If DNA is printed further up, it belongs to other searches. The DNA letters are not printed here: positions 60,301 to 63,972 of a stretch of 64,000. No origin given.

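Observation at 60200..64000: A+T-rich island whose only visible gene is a 1123-aa membrane-inserted KAP-family NTPase (candidate uncharacterised defence or abortive-infection module)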

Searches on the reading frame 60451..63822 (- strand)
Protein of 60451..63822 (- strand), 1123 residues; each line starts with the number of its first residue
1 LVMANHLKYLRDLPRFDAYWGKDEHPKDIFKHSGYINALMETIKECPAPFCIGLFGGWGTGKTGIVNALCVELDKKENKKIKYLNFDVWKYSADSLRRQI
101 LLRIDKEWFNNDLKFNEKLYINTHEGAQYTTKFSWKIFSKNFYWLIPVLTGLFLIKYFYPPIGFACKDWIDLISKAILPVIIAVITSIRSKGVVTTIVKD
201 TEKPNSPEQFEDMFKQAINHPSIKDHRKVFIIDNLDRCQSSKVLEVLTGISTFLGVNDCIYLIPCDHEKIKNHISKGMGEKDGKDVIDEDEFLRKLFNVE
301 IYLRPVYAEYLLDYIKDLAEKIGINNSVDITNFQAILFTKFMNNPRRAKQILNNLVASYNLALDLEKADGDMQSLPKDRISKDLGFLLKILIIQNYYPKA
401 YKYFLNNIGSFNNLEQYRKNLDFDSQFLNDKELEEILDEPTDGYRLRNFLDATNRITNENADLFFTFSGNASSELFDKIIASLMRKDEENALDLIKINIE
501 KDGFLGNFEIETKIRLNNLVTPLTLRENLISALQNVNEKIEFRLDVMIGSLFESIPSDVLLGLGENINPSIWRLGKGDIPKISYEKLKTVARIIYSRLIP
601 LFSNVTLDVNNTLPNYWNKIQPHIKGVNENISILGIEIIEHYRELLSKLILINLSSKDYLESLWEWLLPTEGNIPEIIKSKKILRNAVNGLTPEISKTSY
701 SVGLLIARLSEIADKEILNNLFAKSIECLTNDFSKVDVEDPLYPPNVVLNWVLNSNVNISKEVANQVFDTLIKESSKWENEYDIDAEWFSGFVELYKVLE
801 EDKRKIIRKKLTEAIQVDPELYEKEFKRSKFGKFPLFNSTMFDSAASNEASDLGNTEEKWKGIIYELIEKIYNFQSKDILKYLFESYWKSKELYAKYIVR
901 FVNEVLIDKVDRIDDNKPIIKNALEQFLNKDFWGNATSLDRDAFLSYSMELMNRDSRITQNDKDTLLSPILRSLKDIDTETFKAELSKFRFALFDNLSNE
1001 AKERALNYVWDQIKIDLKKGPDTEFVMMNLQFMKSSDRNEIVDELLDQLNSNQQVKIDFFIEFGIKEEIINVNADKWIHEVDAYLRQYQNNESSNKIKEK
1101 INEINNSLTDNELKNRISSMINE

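Call 3: search_protein_families(library=pfam, proteins=[window:60451-63822:-], max_evalue=1)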
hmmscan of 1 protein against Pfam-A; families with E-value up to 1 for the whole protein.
window:60451-63822:- (1123 aa): 6 families
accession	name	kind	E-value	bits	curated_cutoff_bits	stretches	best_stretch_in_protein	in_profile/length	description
PF07693.20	KAP_NTPase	-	1.7e-30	106.8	20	1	34-361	3-292/293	KAP family P-loop domain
PF13401.12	AAA_22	-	0.00095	19.9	27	0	191-247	48-104/130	AAA domain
PF20324.3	DUF6619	-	0.05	14.2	27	1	746-782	56-92/102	Family of unknown function (DUF6619)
PF00004.35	AAA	-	0.065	14.1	21.2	0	54-76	3-24/131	ATPase family associated with various cellular activities (AAA)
PF00005.33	ABC_tran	-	0.07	14.2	25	1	51-124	13-80/137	ABC transporter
PF13173.12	AAA_14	-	0.63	10.5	27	0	53-98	6-49/129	AAA domain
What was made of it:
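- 60451..63816 (-): KAP-family NTPase gene, 1121 aa from the ATG at 63816 (1123 aa if the TTG at 63822 is used); stop codon at 60451-60453. Pfam KAP_NTPase, E = 1.7e-30 (call 3).
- On KAP family P-loop NTPases (Pfam PF07693): 106.8 bits against a cut-off of 20, E = 1.7e-30, residues 34-361 over profile positions 3-292 of 293 (call 3).
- Checked: KAP family: PF07693, E = 1.7e-30, 106.8 bits (cut-off 20), residues 34-361 (call 3).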

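Call 4: search_protein_families(library=padloc, proteins=[window:60451-63822:-], max_evalue=1)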
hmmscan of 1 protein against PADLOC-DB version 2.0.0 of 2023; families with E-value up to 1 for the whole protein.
window:60451-63822:- (1123 aa): 4 families
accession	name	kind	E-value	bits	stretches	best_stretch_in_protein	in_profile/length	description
PDLC04959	PDC-S20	-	7.3e-17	60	1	27-430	18-382/464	-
PDLC02210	QatA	-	4.9e-15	53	1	47-301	30-275/593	-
PDLC02361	PifA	-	1.4e-11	41.7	2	50-106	41-98/720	PifA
PDLC02209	QatA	-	5e-10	36.6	2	199-272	177-248/646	-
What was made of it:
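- On PifA: The PADLOC PifA model gives E = 1.4e-11, but the best stretch covers only residues 50-106 (call 4).
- On RADAR (RdrA/RdrB): No RdrA hit in PADLOC (call 4).
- On PADLOC candidate PDC-S20: E = 7.3e-17 over profile positions 18-382 of 464 (call 4).
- Closest known: Tmn. Different: There is no PADLOC Tmn hit and no Pfam YobI-ATPase hit for this protein (calls 3, 4).
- Closest known: PifA. Same: Both have a KAP NTPase fold, and the PADLOC PifA model gives E = 1.4e-11 (call 4).
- Closest known: PADLOC candidate PDC-S20. Same: It covers the KAP domain plus about 70 further residues (27-430 against profile positions 18-382 of 464; call 4).
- PADLOC hits to PDC-S20, QatA and PifA (call 4).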

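Call 5: search_protein_families(library=ncbifam, proteins=[window:60451-63822:-], max_evalue=1)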
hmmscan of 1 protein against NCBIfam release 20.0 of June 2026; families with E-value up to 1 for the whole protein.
window:60451-63822:- (1123 aa): 1 family
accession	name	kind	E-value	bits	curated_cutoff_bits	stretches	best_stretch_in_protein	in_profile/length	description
NF041923.1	QatA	equivalog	5.3e-13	48.5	600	1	24-271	7-246/628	Qat anti-phage system ATPase QatA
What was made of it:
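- On QatABCD: NCBIfam QatA scores 48.5 bits against a cut-off of 600 (call 5).
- Checked: C-terminal ~760 residues: no Pfam, NCBIfam or PADLOC domain (calls 3-5).
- PADLOC and NCBIfam hits are at domain level only (QatA 48.5 bits against a cut-off of 600; calls 4, 5). No effector domain was found (calls 3-5).
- Tried and rejected: Membership of Tmn, QatA, PifA and RADAR was tested and not met (calls 3-5).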

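Call 8: find_encoding_contigs(protein=window:60454-63816:-, flank=10000, max_places=6)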
Protein window:60454-63816:- (1121 aa): 1 contig read that carries it; 1 place shown.
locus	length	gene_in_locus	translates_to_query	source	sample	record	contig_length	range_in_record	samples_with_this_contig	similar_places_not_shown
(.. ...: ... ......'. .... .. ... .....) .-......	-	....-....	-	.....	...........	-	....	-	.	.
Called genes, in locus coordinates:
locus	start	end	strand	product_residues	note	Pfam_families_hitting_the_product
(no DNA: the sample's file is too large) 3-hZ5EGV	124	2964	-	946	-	PF00930:DPPIV_N (faint), PF26549:Tricorn_N, PF26550:Tricorn_2nd, PF07676:PD40 (weak), PF26549:Tricorn_N (weak)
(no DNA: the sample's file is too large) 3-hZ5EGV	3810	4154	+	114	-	-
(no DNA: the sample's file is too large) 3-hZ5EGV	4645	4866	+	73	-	-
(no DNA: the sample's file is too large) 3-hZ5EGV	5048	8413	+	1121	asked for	PF07693:KAP_NTPase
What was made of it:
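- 60137..64000 (.): A+T-rich inserted segment. It continues to about window-equivalent 65900, roughly 5.8 kb in all, and there holds co-oriented 73-aa and 114-aa genes before a divergent 946-aa gene with Tricorn_N and PD40 Pfam hits. Gene list of the Logan contig with the identical protein (call 8).
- On Genomic island (horizontally acquired segment): Mobility genes, terminal repeats and the far boundary could not be examined because the sequence beyond 64000 is not held (call 8).
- Two small co-oriented genes without Pfam hits lie 182 nt and about 0.9 kb upstream, inside the same inserted segment (call 8).
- Tried and rejected: The identical protein is on record on a Logan contig, but its DNA is not held, so only gene sizes and Pfam marks were obtained (call 8).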

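Call 10: find_homologous_proteins(query=window:60454-63816:-, max_evalue=0.001)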
Query window:60454-63816:- (1121 aa): 169 proteins with E <= 0.001 among 8000 candidates; the best 120 are listed.
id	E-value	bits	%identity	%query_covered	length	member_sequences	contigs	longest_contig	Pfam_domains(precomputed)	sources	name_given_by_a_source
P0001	0.0e+0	2511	100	100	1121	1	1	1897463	PF07693.21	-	-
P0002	2.7e-242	825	38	98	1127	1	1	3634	PF07693.21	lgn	-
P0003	5.2e-227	775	38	99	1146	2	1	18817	PF07693.21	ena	-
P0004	3.0e-215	736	35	100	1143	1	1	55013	PF07693.21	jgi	jgi:hypothetical protein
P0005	1.2e-200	687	33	98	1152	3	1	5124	PF07693.21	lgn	-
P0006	3.1e-198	679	36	96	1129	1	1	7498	PF07693.21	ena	-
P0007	1.7e-70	256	34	40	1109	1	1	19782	PF07693.21,PF13401.13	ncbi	-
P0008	2.4e-61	226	34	39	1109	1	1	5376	PF07693.21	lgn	-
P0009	4.7e-52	195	33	36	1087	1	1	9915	PF07693.21,PF13401.13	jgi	-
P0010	2.3e-51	193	33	34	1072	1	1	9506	PF07693.21,PF24883.3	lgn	-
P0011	2.8e-51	193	31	40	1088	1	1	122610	PF07693.21,PF24883.3,PF13401.13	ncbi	-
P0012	2.2e-47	180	34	39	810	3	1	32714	PF07693.21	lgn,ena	-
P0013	3.7e-47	179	30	37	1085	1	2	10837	PF07693.21,PF13191.13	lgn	-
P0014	3.1e-46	176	33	34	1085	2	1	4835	PF07693.21,PF24883.3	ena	-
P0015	3.5e-46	176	30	39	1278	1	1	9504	PF07693.21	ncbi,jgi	-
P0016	4.3e-46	176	34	33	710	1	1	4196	PF07693.21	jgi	-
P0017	5.9e-46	175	32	34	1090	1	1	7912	PF07693.21,PF20693.4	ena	-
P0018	1.2e-44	171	34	33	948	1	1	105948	PF07693.21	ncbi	-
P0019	5.2e-43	165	26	49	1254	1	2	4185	PF07693.21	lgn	-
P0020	1.8e-42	164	32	33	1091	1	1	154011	PF07693.21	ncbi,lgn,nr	ncbi:MAG: P-loop NTPase fold protein [Candidatus Omnitrophica bacterium]|nr:P-loop NTPase fold prote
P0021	4.5e-40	156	30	41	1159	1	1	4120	PF07693.21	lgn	-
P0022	3.6e-38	149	29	35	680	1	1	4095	PF07693.21,PF13401.13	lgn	-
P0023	3.9e-38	149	31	35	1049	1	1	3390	PF07693.21,PF13401.13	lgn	-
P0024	1.5e-37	147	31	33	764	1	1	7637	PF07693.21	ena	-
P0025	1.8e-37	147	28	40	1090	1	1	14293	PF07693.21,PF13401.13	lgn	-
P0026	2.0e-37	147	30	39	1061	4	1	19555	PF07693.21,PF24883.3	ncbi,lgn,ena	-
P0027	3.7e-37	146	29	35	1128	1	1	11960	PF07693.21,PF24883.3,PF20693.4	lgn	-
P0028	4.5e-37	146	30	39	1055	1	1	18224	PF07693.21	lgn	-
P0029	1.3e-36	144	33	36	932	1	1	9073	PF07693.21,PF00004.36,PF13401.13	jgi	jgi:hypothetical protein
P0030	2.1e-36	143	30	39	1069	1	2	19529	PF07693.21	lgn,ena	-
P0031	2.2e-36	143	29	33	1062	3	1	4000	PF07693.21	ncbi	-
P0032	2.4e-36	143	32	33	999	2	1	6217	PF07693.21,PF13401.13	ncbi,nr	ncbi:MAG: hypothetical protein KAU62_05395, partial [Candidatus Heimdallarchaeota archaeon]|nr:hypot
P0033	3.7e-36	143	29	33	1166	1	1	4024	PF07693.21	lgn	-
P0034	8.1e-36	142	29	44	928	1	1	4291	PF07693.21,PF24883.3,PF13401.13,PF20693.4,PF13191.13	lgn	-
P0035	2.6e-35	140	30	33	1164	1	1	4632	PF07693.21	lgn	-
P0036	3.1e-35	140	30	33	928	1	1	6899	PF07693.21,PF24883.3,PF13401.13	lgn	-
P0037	4.8e-35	139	31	39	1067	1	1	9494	PF07693.21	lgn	-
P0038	2.9e-34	136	28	50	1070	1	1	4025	PF07693.21,PF13401.13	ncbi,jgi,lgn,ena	ncbi:MAG: P-loop NTPase fold protein [Candidatus Gracilibacteria bacterium]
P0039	3.9e-34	136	28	50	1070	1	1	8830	PF07693.21,PF13401.13,PF13191.13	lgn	-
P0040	5.4e-34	135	33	35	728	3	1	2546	PF07693.21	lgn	-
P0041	7.4e-34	135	30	40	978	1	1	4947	PF07693.21,PF13401.13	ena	-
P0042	7.6e-34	135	32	33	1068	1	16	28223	PF07693.21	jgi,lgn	jgi:hypothetical protein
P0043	1.0e-33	135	33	33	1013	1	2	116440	PF07693.21,PF13401.13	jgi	jgi:hypothetical protein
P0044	3.4e-33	133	31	41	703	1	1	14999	PF07693.21,PF13401.13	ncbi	-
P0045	3.6e-33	133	29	34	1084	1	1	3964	PF07693.21,PF24883.3,PF13401.13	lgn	-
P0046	4.5e-33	132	28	44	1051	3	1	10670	PF07693.21,PF13401.13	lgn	-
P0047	6.3e-33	132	29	39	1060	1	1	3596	PF07693.21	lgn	-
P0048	1.6e-32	131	29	39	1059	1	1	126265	PF07693.21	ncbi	-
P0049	1.8e-32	130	31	30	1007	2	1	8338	PF07693.21,PF13401.13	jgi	-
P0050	2.7e-32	130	31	32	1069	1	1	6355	PF07693.21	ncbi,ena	-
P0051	5.1e-32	129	27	39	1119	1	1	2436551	PF07693.21,PF20693.4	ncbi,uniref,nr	ncbi:KAP family P-loop NTPase fold protein [Salinigranum salinum]|uniref:KAP family P-loop NTPase fo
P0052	5.8e-32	129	27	39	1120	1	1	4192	PF07693.21,PF20693.4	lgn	-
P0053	7.5e-32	128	29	47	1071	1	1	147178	PF07693.21,PF13401.13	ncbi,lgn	-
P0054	1.2e-31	128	32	38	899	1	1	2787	PF07693.21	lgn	-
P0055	1.2e-31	128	29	38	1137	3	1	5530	PF07693.21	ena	-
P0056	2.0e-31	127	27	44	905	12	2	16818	PF07693.21,PF13401.13,PF20693.4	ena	-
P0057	2.1e-31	127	30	29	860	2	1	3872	PF07693.21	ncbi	-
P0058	4.4e-31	126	28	40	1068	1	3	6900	PF07693.21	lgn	-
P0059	7.0e-31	125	29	35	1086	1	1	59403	PF07693.21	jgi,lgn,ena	jgi:hypothetical protein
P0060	7.3e-31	125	30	33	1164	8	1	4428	PF07693.21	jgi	jgi:hypothetical protein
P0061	1.0e-30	125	28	39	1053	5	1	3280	PF07693.21,PF13401.13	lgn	-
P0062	1.1e-30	125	27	43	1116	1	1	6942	PF07693.21,PF20693.4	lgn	-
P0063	1.7e-30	124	26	43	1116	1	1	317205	PF07693.21,PF20693.4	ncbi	ncbi:P-loop NTPase fold protein [Natrialbaceae archaeon A-CW1-1]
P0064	1.9e-30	124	27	45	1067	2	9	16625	PF07693.21,PF13401.13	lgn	-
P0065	2.0e-30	124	28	45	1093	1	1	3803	PF07693.21,PF24883.3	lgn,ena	-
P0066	2.5e-30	123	29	39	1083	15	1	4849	PF07693.21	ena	-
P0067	2.7e-30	123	29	39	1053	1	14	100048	PF07693.21,PF13401.13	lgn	-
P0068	3.1e-30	123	30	30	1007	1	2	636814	PF07693.21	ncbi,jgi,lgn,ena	ncbi:MAG: P-loop NTPase fold protein [Ignavibacteriaceae bacterium]|jgi:hypothetical protein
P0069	4.3e-30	123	30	39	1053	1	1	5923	PF07693.21,PF13401.13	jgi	jgi:hypothetical protein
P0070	4.6e-30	122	26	38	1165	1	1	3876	PF07693.21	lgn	-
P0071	5.4e-30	122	27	46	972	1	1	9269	PF07693.21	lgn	-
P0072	6.4e-30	122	28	40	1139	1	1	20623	PF07693.21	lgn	-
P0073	6.9e-30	122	30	43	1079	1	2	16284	PF07693.21,PF13401.13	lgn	-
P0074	8.2e-30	122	28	33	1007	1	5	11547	PF07693.21,PF24883.3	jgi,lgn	jgi:nicotinamide riboside kinase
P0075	1.3e-29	121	30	29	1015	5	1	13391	PF07693.21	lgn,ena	-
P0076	2.0e-29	120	30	39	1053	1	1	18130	PF07693.21,PF13401.13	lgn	-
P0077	2.0e-29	120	44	7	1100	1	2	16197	PF07693.21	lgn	-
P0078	2.6e-29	120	29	39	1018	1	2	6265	PF07693.21,PF13401.13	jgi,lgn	-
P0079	2.6e-29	120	29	34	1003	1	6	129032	PF07693.21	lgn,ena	-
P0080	2.8e-29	120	26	44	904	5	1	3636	PF07693.21,PF13401.13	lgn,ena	-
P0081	3.6e-29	119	28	39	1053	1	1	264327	PF07693.21,PF13401.13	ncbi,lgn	-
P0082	4.3e-29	119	30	40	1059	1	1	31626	PF07693.21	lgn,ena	-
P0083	4.8e-29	119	27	41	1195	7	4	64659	PF07693.21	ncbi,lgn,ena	-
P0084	5.6e-29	119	29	39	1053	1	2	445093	PF07693.21,PF13401.13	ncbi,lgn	-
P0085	5.8e-29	119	27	33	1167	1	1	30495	PF07693.21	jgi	jgi:hypothetical protein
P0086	6.1e-29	119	28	39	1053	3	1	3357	PF07693.21,PF13401.13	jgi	jgi:hypothetical protein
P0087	6.1e-29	119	33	30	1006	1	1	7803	PF07693.21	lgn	-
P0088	6.4e-29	119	29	34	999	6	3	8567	PF07693.21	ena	-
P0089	6.6e-29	119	26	33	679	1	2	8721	PF07693.21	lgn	-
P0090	6.7e-29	119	27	34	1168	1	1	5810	PF07693.21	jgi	jgi:KAP family P-loop domain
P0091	7.6e-29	118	31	34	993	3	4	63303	PF07693.21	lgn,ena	-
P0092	7.9e-29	118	28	34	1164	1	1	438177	PF07693.21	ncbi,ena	-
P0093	8.5e-29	118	29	34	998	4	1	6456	PF07693.21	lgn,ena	-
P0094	1.0e-28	118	30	46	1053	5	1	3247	PF07693.21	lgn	-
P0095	1.4e-28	118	27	44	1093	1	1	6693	PF07693.21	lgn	-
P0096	1.5e-28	117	27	38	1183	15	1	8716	PF07693.21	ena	-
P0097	1.7e-28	117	28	30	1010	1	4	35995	PF07693.21,PF24883.3,PF13401.13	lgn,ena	-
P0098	2.0e-28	117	29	36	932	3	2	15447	PF07693.21,PF24883.3,PF13191.13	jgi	-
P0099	2.1e-28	117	27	44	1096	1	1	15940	PF07693.21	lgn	-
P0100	2.1e-28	117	26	34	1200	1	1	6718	PF07693.21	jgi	jgi:KAP family P-loop domain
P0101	3.1e-28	116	30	30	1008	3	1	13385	PF07693.21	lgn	-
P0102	4.1e-28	116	31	39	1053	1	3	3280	PF07693.21,PF13401.13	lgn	-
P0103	4.2e-28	116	27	44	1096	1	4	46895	PF07693.21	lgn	-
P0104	5.0e-28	116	27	30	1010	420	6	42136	PF07693.21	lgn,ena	-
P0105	6.6e-28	115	31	34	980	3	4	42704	PF07693.21,PF13401.13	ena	-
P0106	6.8e-28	115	29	34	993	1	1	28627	PF07693.21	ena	-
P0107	9.3e-28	115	26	50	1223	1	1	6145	PF07693.21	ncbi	ncbi:MAG: P-loop NTPase fold protein [Candidatus Odinarchaeota archaeon]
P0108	9.4e-28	115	48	7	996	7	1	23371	PF07693.21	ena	-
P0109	1.0e-27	115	27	30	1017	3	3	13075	PF07693.21,PF24883.3,PF13401.13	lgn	-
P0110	1.2e-27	114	29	39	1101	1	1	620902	PF07693.21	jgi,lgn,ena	-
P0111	2.7e-27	113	28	38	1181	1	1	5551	PF07693.21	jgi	jgi:KAP family P-loop domain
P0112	3.9e-27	113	29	34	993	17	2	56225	PF07693.21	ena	-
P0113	5.3e-27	112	28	35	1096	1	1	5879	PF07693.21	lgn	-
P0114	8.1e-27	112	29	34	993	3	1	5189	PF07693.21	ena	-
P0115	8.3e-27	112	29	34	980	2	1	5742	PF07693.21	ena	-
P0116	1.0e-26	111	30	34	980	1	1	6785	PF07693.21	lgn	-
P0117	2.1e-26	110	27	43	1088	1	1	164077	PF07693.21,PF00004.36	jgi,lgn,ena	-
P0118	3.6e-26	110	29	29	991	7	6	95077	PF07693.21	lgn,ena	-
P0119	4.2e-26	109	28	32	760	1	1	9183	PF07693.21,PF13401.13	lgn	-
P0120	4.8e-26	109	31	28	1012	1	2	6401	PF07693.21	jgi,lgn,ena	-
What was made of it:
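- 60451..63816 (-): The exact 1121-aa product is on record on two contigs (calls 8, 10).
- Checked: An in-frame ATG two codons later (63816) gives 1121 aa, and that is the product on record in public collections (calls 8, 10).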
